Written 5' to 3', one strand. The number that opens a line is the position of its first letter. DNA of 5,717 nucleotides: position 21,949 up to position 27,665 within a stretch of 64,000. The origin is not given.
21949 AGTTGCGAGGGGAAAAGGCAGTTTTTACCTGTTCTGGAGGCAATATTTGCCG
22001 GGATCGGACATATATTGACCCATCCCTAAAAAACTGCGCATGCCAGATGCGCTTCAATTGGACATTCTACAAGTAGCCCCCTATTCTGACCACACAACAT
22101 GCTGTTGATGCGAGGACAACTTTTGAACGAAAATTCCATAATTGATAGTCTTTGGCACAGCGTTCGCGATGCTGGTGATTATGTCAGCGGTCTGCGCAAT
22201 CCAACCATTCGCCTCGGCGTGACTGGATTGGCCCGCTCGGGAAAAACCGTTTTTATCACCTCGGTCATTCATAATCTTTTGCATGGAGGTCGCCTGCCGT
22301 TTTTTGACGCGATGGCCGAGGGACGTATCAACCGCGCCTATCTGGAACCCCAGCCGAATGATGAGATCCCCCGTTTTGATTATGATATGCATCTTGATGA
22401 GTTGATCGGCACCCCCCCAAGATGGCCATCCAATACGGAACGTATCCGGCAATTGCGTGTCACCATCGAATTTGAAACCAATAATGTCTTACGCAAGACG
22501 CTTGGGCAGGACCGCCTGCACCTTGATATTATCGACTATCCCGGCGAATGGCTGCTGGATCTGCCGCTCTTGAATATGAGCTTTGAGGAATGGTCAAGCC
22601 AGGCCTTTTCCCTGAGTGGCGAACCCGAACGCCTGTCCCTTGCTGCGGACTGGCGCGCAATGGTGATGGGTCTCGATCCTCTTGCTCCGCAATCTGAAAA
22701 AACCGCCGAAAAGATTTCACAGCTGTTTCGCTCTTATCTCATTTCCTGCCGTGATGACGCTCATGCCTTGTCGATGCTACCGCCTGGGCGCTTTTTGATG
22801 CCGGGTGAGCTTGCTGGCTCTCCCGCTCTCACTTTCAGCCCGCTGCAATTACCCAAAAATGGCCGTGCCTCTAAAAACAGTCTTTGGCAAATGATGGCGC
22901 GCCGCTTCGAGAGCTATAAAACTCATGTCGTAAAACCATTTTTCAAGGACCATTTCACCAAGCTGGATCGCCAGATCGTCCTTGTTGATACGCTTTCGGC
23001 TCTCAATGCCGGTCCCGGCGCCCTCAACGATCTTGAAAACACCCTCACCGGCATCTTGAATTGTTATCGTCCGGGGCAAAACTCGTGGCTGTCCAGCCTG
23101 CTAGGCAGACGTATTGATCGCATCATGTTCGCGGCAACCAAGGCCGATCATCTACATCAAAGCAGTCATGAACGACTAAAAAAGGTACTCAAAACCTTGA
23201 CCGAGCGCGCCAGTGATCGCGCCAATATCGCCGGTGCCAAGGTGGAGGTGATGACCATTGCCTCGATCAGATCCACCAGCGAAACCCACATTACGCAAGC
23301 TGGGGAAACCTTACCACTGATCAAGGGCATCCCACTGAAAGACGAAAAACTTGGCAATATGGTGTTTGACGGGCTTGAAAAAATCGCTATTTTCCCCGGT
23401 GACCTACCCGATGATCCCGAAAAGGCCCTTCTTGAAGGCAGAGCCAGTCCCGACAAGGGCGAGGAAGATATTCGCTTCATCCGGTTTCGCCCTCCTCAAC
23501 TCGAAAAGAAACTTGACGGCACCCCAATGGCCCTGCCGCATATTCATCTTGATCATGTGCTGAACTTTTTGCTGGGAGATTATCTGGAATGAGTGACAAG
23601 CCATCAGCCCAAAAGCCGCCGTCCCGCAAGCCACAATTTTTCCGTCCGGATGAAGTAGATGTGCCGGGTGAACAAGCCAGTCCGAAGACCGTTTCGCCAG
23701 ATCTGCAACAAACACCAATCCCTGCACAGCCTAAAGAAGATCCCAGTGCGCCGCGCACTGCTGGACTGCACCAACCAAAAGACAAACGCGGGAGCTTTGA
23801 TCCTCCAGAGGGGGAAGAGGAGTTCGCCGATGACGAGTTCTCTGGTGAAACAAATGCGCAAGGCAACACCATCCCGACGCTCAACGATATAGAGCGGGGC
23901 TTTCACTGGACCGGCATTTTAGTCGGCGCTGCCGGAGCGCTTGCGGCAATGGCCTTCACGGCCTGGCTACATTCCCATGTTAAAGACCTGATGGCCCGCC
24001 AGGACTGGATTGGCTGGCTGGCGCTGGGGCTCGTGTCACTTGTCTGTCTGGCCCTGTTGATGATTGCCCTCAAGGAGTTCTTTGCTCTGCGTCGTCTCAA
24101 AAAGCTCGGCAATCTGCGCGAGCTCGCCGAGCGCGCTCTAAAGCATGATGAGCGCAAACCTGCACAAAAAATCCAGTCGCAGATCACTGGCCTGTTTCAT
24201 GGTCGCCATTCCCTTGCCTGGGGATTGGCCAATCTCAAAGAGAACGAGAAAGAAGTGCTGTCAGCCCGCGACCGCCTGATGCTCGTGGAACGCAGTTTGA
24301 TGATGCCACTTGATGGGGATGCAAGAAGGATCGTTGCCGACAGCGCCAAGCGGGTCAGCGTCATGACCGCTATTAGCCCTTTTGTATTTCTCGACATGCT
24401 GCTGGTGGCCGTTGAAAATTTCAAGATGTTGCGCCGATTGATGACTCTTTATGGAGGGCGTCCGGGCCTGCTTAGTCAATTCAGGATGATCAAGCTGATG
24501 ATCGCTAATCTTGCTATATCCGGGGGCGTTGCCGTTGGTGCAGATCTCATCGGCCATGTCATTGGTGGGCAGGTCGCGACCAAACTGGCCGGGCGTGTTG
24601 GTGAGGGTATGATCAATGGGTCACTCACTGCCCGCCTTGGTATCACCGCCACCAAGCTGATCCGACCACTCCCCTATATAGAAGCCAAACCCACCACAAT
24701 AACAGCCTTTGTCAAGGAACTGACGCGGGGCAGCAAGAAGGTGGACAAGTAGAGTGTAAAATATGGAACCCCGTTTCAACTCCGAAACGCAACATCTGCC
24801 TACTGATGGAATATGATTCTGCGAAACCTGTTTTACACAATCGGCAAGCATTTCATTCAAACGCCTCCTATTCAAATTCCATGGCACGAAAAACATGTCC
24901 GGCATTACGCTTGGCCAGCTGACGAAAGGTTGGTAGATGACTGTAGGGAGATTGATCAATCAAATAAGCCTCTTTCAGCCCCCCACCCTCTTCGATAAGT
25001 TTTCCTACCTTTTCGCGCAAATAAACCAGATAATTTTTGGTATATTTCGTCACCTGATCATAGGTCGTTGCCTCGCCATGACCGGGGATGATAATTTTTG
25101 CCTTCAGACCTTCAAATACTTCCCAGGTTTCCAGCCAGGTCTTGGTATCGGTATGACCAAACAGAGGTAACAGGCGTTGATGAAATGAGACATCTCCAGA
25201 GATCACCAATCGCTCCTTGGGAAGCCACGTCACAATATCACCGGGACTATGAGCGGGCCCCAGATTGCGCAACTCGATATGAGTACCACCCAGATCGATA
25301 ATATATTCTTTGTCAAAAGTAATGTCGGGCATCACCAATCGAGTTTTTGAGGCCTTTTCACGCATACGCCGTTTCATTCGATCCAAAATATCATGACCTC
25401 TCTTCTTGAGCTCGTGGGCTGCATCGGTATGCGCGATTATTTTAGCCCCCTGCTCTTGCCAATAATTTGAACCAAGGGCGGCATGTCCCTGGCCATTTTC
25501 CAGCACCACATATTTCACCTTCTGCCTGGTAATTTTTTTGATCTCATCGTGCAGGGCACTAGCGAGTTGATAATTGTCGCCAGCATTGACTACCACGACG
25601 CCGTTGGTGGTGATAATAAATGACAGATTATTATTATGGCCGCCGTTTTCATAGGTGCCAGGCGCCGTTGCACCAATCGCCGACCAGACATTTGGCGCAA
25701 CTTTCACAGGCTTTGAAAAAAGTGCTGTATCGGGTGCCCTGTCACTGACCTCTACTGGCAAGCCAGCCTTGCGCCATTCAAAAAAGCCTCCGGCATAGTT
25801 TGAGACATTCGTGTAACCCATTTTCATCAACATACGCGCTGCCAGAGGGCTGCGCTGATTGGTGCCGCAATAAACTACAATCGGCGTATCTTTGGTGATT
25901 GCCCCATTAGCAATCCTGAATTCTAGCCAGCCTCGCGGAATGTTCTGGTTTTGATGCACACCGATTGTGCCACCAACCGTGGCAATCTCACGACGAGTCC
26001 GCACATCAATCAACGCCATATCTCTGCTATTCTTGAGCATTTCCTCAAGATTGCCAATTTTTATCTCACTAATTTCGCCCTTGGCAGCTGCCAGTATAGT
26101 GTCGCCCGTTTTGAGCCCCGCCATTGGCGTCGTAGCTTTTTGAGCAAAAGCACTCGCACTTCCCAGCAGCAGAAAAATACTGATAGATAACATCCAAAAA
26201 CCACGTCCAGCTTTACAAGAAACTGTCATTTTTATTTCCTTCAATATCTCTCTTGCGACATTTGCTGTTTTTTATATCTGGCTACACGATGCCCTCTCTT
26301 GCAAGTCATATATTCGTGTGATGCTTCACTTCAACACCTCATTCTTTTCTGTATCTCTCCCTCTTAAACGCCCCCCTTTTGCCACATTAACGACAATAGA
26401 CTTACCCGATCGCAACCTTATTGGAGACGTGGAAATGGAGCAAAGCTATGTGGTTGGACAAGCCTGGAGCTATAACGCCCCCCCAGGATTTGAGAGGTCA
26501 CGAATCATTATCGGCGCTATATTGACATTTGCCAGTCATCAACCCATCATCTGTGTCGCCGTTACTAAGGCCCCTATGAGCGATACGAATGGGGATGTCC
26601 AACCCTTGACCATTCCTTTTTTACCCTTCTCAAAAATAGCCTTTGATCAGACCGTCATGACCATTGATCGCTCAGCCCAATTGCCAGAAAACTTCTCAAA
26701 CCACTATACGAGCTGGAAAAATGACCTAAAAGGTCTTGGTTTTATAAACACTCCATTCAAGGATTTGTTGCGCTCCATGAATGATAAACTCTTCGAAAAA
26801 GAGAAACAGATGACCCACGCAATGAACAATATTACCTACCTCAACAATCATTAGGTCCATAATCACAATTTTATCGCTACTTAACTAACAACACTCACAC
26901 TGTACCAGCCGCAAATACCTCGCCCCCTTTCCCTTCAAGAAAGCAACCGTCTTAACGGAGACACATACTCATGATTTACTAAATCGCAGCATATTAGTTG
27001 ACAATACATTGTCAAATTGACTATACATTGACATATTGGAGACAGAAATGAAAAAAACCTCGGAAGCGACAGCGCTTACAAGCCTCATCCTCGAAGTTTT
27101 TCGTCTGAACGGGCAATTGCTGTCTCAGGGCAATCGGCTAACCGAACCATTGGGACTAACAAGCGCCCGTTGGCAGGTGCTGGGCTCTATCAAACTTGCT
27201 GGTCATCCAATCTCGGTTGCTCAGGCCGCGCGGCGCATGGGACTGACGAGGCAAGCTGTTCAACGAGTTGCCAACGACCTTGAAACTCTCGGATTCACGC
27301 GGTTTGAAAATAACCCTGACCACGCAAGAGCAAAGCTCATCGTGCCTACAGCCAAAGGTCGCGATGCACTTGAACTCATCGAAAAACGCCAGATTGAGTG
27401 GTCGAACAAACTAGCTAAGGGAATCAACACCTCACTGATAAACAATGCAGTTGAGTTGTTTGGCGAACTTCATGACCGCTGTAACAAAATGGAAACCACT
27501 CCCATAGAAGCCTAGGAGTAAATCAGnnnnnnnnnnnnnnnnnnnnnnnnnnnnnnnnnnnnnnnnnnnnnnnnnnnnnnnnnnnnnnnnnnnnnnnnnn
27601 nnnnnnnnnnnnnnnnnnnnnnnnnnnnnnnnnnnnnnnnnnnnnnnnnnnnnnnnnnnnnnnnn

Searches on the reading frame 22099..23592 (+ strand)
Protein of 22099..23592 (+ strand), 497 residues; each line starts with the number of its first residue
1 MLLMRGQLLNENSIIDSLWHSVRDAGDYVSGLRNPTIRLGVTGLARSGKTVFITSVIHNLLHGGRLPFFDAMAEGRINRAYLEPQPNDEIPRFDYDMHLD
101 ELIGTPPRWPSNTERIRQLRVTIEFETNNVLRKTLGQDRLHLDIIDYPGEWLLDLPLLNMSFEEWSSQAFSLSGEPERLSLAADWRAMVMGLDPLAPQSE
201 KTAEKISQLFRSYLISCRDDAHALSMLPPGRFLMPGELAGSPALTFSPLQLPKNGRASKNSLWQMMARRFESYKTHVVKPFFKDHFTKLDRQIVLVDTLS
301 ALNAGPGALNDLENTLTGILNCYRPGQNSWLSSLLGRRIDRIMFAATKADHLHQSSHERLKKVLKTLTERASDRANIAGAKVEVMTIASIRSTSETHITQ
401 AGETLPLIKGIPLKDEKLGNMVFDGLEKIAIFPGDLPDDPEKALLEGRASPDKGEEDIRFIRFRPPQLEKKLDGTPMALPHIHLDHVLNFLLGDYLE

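Call 13: search_protein_families(library=ncbifam, proteins=[window:22099-23592:+], max_evalue=1e-10)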
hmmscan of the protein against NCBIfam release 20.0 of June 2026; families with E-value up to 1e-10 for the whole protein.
window:22099-23592:+ (497 aa): 0 families

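Call 35: search_protein_families(library=pfam, proteins=[window:22099-23592:+], max_evalue=0.001)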
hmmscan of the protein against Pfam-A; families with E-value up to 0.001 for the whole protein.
window:22099-23592:+ (497 aa): 1 family
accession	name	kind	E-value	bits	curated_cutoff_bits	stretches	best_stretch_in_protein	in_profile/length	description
PF04317.18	DUF463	-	7.4e-169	562.8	25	1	37-496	1-443/443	YcjX-like family, DUF463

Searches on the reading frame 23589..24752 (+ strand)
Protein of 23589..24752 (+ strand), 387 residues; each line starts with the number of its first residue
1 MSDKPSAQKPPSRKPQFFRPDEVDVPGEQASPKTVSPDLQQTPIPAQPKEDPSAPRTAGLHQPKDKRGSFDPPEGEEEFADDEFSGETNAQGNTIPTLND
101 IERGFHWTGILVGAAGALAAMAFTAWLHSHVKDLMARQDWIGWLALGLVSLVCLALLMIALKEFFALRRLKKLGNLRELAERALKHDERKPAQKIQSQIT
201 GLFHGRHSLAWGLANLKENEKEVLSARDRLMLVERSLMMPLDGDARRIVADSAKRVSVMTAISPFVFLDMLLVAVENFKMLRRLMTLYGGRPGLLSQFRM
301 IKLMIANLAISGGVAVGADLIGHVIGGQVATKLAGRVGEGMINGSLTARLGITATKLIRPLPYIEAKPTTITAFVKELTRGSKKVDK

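Call 13: search_protein_families(library=ncbifam, proteins=[window:23589-24752:+], max_evalue=1e-10)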
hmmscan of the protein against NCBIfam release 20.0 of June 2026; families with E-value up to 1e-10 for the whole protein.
window:23589-24752:+ (387 aa): 1 family
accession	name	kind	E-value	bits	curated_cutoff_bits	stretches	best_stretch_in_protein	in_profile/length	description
TIGR01620.2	hyp_HI0043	subfamily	1.3e-81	274.8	160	1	78-378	31-329/329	TIGR01620 family protein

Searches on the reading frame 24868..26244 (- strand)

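Call 13: search_protein_families(library=ncbifam, proteins=[window:24868-26244:-], max_evalue=1e-10)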
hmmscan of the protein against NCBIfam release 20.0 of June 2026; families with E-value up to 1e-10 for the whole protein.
window:24868-26244:- (458 aa): 15 families
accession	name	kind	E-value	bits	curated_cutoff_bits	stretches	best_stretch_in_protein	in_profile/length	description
TIGR04559.1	SoxH_rel_PQQ_2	hypoth_equivalog_domain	1.2e-43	149.6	280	1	181-458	6-283/283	quinoprotein relay system zinc metallohydrolase 2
TIGR04558.1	SoxH_rel_PQQ_1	hypoth_equivalog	1.8e-37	129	300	1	178-456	7-281/285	quinoprotein relay system zinc metallohydrolase 1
NF006444.0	PRK08762.1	equivalog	2.1e-21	76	449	1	50-170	6-120/387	molybdopterin-synthase adenylyltransferase MoeB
NF033087.1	bla_subclass_B2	equivalog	1.7e-18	67.2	240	1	206-394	23-208/221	subclass B2 metallo-beta-lactamase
NF033088.2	bla_subclass_B1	equivalog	3.2e-15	56.4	200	1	181-399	10-210/217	subclass B1 metallo-beta-lactamase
NF000329.2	bla_B2_CphA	exception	4.4e-15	56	500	1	209-390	53-231/253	CphA family subclass B2 metallo-beta-lactamase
NF012229.1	bla_class_B_core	domain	1.4e-14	54.5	100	1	204-342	15-139/139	metallo-beta-lactamase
NF041269.1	bla_B1_long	equivalog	3.9e-13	49.3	350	1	272-404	80-215/334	subclass B1 metallo-beta-lactamase, long type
NF045521.1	rhoda_near_glyco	subfamily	1.5e-12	47.6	145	1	62-166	18-117/144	rhodanese homology domain-containing protein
NF012225.0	blaSFH_gen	exception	2.1e-12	47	440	1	208-357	48-193/252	SFH-related subclass B2 metallo-beta-lactamase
NF012224.1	blaSFH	exception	4.5e-12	45.9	550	1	206-358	44-192/250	SFH family subclass B2 metallo-beta-lactamase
NF041203.1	rhodanese_LYCAU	equivalog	7.5e-12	45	115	1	52-165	14-124/126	rhodanese-related (seleno)protein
NF038166.1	blaYEM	exception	3.5e-11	43.3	535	1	209-358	47-192/246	YEM family subclass B2 metallo-beta-lactamase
NF012146.1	blaB-IND-MUS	exception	5.9e-11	42.1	270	0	197-400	41-229/237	BlaB/IND/MUS family subclass B1 metallo-beta-lactamase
NF045694.1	seleno_TsoB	exception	8.6e-11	40.6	805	0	25-175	11-167/572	rhodanese/DsbD fusion-like selenoprotein TsoB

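Call 35: search_protein_families(library=pfam, proteins=[window:24868-26244:-], max_evalue=0.001)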
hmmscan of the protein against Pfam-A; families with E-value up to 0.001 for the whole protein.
window:24868-26244:- (458 aa): 2 families
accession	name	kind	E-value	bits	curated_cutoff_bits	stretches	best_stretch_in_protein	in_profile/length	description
PF00581.25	Rhodanese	-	1.1e-14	55.2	22.2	1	66-159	5-101/102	Rhodanese-like domain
PF00753.33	Lactamase_B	-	2.9e-10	40.8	22.7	1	212-389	13-196/196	Metallo-beta-lactamase superfamily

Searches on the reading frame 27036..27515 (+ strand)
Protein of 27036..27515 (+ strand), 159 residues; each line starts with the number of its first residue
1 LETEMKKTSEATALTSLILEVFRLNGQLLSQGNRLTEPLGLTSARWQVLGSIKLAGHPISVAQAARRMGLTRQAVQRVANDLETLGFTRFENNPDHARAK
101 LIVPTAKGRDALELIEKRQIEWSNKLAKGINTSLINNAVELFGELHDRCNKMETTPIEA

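Call 14: search_protein_families(library=ncbifam, proteins=[window:27036-27515:+], max_evalue=1e-10)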
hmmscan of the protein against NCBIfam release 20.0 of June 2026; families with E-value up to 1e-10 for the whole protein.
window:27036-27515:+ (159 aa): 0 families

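Call 35: search_protein_families(library=pfam, proteins=[window:27036-27515:+], max_evalue=0.001)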
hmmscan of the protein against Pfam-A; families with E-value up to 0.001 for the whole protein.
window:27036-27515:+ (159 aa): 3 families
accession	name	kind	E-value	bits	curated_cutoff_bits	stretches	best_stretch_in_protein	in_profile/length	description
PF12802.13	MarR_2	-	1.6e-12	47.8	27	1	39-99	1-61/61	MarR family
PF13551.12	HTH_29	-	7.2e-05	23.2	28.1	1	56-89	11-46/64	Winged helix-turn helix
PF25212.1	HVO_A0114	-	0.0003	20.9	27.6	1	41-104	20-80/84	HVO_A0114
